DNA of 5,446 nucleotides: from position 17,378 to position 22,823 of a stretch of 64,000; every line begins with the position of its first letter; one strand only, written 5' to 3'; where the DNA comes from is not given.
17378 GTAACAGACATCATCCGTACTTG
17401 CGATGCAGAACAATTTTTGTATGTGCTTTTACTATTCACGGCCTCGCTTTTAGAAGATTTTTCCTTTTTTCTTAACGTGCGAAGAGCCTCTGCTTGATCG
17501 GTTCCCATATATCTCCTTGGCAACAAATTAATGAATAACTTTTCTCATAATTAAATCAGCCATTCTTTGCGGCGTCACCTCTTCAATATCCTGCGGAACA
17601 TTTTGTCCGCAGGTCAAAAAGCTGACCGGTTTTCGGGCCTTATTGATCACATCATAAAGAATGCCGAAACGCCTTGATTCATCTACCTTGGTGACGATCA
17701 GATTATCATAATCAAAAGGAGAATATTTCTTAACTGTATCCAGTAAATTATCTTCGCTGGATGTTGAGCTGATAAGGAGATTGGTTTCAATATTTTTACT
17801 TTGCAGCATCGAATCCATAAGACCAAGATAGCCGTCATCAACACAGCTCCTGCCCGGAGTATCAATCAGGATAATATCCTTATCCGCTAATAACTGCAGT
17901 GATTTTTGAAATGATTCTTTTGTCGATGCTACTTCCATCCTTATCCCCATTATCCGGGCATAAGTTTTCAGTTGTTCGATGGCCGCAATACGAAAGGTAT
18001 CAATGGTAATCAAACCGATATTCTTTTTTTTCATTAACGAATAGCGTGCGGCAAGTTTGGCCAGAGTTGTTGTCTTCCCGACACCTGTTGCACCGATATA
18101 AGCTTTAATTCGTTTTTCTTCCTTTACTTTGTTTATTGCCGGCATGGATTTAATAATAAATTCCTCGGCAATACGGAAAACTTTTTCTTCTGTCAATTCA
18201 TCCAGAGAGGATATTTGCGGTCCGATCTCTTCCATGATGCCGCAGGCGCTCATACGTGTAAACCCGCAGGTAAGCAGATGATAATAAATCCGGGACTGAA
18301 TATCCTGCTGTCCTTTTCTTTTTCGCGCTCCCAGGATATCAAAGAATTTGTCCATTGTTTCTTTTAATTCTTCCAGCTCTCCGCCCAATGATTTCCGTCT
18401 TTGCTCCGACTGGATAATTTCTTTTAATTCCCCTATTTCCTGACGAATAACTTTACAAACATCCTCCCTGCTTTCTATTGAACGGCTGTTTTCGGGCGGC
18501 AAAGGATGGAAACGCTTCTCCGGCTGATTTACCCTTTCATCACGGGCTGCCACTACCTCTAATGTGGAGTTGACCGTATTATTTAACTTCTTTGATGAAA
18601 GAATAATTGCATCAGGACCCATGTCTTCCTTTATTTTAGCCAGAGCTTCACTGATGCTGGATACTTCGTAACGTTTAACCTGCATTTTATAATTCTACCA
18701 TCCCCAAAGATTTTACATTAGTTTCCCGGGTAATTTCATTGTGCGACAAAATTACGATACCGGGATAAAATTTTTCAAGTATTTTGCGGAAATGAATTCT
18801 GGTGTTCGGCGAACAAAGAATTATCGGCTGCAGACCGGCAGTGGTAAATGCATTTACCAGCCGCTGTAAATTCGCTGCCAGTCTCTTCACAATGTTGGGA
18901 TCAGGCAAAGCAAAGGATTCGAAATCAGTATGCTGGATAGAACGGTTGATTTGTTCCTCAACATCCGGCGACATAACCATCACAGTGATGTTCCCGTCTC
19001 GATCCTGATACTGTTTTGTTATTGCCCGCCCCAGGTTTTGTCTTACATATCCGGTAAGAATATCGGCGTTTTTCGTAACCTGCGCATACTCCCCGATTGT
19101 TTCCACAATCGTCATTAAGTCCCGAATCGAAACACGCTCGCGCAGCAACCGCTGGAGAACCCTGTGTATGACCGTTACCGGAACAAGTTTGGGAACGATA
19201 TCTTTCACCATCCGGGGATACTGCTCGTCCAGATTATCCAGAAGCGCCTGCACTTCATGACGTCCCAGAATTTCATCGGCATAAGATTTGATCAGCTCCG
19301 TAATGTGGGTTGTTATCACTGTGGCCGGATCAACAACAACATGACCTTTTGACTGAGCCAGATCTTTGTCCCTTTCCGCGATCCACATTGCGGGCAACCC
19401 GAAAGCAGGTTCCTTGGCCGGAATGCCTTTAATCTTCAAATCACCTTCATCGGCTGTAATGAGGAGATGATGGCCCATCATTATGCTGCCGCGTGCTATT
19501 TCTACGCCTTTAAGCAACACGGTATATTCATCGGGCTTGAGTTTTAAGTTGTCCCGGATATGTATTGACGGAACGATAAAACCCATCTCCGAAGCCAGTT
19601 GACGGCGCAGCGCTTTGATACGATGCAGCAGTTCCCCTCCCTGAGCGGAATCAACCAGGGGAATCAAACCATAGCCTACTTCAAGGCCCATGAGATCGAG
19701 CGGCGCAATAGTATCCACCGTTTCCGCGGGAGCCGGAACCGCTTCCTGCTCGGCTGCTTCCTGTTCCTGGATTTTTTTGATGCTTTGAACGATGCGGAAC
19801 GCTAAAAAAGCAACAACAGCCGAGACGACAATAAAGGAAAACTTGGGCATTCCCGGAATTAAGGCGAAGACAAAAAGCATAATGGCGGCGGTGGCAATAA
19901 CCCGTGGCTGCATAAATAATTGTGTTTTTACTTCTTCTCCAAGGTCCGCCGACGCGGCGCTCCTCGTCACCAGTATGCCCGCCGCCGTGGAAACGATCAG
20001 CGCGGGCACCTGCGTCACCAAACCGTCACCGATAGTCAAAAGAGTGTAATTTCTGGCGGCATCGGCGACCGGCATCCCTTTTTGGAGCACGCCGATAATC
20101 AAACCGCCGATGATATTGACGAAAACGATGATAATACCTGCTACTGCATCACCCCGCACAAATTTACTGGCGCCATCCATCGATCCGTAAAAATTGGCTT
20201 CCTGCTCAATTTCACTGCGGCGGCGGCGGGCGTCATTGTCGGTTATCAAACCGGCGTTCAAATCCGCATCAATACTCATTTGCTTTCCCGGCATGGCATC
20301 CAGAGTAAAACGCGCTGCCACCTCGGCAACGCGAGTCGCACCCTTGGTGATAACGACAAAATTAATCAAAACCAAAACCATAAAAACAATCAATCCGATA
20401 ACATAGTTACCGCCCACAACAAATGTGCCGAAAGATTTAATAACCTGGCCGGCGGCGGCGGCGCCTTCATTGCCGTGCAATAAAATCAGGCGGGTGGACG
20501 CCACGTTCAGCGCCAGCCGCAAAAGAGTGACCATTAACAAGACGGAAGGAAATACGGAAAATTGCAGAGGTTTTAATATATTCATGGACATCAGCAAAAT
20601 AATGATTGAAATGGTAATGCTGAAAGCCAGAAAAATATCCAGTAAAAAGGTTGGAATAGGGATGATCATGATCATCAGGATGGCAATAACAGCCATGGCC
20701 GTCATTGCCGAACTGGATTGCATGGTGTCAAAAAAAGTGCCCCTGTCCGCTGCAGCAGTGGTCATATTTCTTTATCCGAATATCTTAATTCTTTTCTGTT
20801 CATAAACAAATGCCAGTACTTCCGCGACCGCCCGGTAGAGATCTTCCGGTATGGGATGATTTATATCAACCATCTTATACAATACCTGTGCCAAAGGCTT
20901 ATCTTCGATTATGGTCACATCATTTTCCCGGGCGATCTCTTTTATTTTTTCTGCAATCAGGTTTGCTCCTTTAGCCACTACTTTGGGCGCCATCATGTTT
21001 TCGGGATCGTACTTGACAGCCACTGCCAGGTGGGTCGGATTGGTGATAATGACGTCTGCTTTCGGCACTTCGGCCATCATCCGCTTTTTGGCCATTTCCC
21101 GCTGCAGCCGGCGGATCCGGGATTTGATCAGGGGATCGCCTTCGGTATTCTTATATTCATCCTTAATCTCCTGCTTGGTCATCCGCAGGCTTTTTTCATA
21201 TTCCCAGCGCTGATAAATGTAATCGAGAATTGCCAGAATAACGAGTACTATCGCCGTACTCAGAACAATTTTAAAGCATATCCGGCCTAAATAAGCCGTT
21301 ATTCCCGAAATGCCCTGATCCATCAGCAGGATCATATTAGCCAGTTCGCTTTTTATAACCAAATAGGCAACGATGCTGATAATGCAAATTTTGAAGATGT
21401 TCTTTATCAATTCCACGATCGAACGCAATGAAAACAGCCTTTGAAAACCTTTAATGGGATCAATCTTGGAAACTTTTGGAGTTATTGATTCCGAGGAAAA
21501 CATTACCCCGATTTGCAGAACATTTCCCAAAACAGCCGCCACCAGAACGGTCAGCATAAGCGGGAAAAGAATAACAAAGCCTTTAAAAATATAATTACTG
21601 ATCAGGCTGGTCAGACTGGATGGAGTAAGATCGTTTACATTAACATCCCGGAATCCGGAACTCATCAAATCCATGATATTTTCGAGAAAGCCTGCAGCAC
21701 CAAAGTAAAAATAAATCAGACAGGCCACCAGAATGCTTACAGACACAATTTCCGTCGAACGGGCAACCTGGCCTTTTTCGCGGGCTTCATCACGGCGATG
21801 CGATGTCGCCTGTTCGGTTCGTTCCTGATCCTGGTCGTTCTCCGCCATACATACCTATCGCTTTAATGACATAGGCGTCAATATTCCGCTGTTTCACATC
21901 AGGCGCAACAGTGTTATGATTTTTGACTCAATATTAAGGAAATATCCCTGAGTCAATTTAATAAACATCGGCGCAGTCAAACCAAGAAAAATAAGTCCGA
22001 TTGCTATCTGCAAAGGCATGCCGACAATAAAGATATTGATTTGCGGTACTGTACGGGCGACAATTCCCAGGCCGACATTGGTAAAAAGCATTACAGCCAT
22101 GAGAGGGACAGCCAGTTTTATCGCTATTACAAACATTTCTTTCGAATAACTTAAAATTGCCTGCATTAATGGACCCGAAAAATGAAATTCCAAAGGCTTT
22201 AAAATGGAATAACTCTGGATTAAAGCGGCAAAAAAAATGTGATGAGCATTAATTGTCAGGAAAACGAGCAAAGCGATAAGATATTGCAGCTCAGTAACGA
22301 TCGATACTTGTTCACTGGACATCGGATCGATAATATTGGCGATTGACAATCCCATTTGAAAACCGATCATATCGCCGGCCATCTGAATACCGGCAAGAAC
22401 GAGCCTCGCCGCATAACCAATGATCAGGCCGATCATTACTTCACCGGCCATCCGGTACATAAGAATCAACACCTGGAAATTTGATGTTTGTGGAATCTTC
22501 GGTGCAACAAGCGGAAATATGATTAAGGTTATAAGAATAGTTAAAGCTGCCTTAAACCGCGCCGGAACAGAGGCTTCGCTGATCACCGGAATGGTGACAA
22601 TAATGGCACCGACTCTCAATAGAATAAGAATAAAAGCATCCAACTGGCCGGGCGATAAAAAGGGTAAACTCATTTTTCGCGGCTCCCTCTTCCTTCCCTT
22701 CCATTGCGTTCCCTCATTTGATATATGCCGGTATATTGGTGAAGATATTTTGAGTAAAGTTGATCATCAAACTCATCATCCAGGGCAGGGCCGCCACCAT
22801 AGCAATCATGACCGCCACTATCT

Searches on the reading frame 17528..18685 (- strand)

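Call 41: search_protein_families(library=pfam, proteins=[window:17528-18685:-], max_evalue=0.0001)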
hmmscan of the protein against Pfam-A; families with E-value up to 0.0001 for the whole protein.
window:17528-18685:- (385 aa): 1 family
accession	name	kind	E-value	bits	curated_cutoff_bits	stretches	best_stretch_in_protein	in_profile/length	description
PF00448.28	SRP54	-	1.8e-37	129.3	22.7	1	196-380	6-195/196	SRP54-type protein, GTPase domain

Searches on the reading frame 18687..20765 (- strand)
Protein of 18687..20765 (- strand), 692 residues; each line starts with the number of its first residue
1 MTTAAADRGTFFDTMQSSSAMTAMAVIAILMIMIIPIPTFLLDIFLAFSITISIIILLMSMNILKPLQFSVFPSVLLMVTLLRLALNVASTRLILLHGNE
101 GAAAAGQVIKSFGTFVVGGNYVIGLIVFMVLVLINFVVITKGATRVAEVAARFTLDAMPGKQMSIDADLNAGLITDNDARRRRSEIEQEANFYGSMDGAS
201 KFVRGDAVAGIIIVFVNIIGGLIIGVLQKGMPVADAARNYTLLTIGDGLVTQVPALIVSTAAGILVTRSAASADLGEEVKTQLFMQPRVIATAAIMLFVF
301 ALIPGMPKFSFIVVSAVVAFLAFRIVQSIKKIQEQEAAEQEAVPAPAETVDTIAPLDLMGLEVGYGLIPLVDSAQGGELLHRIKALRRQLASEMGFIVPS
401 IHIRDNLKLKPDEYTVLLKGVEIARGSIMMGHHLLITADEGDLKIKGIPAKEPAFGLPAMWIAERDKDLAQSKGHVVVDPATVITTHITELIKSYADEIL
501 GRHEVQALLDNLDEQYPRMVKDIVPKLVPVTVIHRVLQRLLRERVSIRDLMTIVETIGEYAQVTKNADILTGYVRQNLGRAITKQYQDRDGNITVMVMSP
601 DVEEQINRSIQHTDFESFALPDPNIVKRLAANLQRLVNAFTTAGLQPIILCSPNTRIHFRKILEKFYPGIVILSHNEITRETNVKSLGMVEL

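Call 41: search_protein_families(library=pfam, proteins=[window:18687-20765:-], max_evalue=0.0001)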
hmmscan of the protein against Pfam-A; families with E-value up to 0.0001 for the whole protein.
window:18687-20765:- (692 aa): 1 family
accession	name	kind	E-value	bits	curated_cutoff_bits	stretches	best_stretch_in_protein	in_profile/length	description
PF00771.25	FHIPEP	-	1.9e-271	902.7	29.1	1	29-682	1-656/657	FHIPEP family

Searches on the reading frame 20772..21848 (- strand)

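Call 41: search_protein_families(library=pfam, proteins=[window:20772-21848:-], max_evalue=0.0001)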
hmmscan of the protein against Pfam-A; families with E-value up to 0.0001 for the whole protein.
window:20772-21848:- (358 aa): 1 family
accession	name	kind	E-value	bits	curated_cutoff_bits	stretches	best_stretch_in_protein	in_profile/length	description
PF01312.24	Bac_export_2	-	3e-135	451.2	24.4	1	8-348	1-335/335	FlhB HrpN YscU SpaS Family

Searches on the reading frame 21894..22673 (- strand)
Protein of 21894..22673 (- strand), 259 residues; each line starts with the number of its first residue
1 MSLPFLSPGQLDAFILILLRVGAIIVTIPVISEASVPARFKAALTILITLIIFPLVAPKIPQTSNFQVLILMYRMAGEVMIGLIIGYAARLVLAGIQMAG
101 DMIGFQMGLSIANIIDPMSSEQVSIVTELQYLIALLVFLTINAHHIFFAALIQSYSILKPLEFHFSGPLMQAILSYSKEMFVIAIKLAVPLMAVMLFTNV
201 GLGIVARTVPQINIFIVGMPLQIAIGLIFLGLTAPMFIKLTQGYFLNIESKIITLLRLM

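Call 41: search_protein_families(library=pfam, proteins=[window:21894-22673:-], max_evalue=0.0001)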
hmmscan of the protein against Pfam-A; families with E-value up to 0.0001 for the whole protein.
window:21894-22673:- (259 aa): 1 family
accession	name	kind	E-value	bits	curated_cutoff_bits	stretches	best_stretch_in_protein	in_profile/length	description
PF01311.25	Bac_export_1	-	5.2e-66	223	27.8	1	13-246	3-228/230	Bacterial export proteins, family 1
